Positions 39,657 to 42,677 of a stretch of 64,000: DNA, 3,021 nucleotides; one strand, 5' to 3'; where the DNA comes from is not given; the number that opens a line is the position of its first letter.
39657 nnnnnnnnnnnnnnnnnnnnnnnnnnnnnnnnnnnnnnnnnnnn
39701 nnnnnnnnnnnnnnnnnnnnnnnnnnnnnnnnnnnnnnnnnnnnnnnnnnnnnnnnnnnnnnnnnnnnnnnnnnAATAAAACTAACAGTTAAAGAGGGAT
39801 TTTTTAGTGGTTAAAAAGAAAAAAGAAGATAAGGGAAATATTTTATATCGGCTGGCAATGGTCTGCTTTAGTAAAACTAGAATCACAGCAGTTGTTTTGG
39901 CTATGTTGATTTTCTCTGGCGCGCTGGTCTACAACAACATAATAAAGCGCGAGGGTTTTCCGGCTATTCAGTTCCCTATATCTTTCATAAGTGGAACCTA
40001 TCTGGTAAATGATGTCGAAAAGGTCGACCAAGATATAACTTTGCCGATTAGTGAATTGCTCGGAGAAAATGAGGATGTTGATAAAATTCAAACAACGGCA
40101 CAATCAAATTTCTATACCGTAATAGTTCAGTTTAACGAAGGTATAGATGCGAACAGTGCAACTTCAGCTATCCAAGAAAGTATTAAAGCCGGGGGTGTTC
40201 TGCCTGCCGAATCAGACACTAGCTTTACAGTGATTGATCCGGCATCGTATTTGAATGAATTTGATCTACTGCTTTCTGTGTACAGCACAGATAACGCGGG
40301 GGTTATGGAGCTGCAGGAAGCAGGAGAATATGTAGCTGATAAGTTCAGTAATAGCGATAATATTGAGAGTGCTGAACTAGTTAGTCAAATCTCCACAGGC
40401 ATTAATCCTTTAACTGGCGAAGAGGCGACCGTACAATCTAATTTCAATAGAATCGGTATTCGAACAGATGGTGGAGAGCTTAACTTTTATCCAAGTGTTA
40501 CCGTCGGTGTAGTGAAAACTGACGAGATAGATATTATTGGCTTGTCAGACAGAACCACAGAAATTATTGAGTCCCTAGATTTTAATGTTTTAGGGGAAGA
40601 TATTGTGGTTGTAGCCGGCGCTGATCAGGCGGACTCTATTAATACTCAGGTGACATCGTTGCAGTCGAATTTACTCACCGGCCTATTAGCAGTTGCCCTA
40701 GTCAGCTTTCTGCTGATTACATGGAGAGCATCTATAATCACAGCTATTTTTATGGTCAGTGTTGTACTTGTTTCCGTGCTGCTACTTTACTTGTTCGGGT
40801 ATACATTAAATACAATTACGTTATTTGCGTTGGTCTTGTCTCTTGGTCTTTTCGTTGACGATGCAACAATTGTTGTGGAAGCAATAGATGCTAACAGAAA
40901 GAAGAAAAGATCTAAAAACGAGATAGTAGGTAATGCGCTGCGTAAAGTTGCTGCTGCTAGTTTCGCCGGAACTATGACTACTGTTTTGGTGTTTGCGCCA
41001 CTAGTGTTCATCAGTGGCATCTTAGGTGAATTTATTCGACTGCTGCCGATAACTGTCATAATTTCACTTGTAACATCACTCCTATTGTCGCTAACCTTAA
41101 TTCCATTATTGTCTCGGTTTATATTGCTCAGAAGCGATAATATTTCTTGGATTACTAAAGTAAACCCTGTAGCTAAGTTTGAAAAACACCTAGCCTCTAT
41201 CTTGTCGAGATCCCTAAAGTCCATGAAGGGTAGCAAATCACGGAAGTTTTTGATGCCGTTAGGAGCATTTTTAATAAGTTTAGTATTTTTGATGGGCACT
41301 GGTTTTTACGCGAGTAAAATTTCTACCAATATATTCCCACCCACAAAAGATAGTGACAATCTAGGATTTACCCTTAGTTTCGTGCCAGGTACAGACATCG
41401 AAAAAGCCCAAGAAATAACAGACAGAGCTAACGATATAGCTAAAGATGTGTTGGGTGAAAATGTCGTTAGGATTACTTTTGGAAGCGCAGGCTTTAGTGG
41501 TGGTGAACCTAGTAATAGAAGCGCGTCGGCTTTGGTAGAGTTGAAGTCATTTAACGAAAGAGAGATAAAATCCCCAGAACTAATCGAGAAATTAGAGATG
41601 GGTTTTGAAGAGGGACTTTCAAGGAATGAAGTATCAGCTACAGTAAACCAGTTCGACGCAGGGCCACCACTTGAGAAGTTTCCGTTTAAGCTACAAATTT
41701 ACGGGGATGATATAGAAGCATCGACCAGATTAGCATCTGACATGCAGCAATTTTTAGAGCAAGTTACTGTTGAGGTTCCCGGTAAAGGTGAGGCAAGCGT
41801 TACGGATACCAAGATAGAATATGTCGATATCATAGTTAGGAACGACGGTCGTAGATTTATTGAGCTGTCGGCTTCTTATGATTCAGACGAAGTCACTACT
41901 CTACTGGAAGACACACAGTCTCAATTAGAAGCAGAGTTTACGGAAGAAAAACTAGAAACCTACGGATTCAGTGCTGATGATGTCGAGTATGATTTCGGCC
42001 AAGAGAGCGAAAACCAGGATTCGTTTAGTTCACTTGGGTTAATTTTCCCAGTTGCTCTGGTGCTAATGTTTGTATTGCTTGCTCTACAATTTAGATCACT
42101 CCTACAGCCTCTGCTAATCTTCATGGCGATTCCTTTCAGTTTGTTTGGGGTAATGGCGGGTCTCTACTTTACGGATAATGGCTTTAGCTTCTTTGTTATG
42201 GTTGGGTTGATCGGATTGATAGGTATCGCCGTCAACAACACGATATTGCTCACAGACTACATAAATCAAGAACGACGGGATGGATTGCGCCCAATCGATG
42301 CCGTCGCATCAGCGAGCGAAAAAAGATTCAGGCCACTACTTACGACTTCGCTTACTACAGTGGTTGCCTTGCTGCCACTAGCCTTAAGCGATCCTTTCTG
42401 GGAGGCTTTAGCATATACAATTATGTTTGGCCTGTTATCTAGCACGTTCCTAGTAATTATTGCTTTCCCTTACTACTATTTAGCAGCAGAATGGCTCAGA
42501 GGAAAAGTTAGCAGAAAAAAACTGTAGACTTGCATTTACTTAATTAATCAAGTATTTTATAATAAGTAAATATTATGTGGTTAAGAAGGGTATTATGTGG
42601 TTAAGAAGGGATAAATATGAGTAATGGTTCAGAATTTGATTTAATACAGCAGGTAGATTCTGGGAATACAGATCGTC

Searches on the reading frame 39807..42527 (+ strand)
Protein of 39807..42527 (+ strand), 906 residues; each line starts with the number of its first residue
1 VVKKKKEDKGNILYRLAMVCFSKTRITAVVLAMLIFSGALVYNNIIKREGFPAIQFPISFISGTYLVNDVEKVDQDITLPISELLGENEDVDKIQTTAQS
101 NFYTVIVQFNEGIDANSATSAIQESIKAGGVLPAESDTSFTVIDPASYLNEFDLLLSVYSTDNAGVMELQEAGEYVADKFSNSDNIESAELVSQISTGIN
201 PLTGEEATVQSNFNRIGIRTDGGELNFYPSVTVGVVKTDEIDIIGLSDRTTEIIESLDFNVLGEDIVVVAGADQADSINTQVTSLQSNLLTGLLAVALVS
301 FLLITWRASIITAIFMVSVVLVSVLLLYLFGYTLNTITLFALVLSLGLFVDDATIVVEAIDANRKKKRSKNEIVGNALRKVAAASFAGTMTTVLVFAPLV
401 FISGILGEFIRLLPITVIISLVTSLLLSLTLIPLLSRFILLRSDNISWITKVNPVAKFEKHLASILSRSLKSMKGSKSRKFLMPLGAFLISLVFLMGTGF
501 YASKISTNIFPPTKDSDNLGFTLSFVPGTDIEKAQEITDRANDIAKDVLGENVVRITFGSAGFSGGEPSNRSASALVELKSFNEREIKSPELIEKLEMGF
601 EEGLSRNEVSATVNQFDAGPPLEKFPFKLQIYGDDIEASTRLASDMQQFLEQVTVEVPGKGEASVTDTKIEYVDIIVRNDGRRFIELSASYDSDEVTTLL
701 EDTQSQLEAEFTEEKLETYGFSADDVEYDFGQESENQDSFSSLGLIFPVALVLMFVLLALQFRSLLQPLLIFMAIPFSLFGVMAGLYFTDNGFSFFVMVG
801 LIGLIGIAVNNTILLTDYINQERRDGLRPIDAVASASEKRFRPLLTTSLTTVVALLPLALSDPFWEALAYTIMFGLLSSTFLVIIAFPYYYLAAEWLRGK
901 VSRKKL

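Call 47: search_protein_families(library=pfam, proteins=[window:39807-42527:+], max_evalue=0.00001)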
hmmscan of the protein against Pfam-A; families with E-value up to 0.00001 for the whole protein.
window:39807-42527:+ (906 aa): 3 families
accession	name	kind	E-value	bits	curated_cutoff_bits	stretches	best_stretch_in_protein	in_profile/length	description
PF00873.25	ACR_tran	-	9.1e-95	318.7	28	3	224-653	273-699/1021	AcrB/AcrD/AcrF family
PF02355.23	SecD_SecF_C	-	1.3e-10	41.4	20.5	1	748-881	38-173/189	Protein export membrane protein SecD/SecF, C-terminal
PF03176.21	MMPL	-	4.2e-09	36.2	20.5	1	741-884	143-292/333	MMPL family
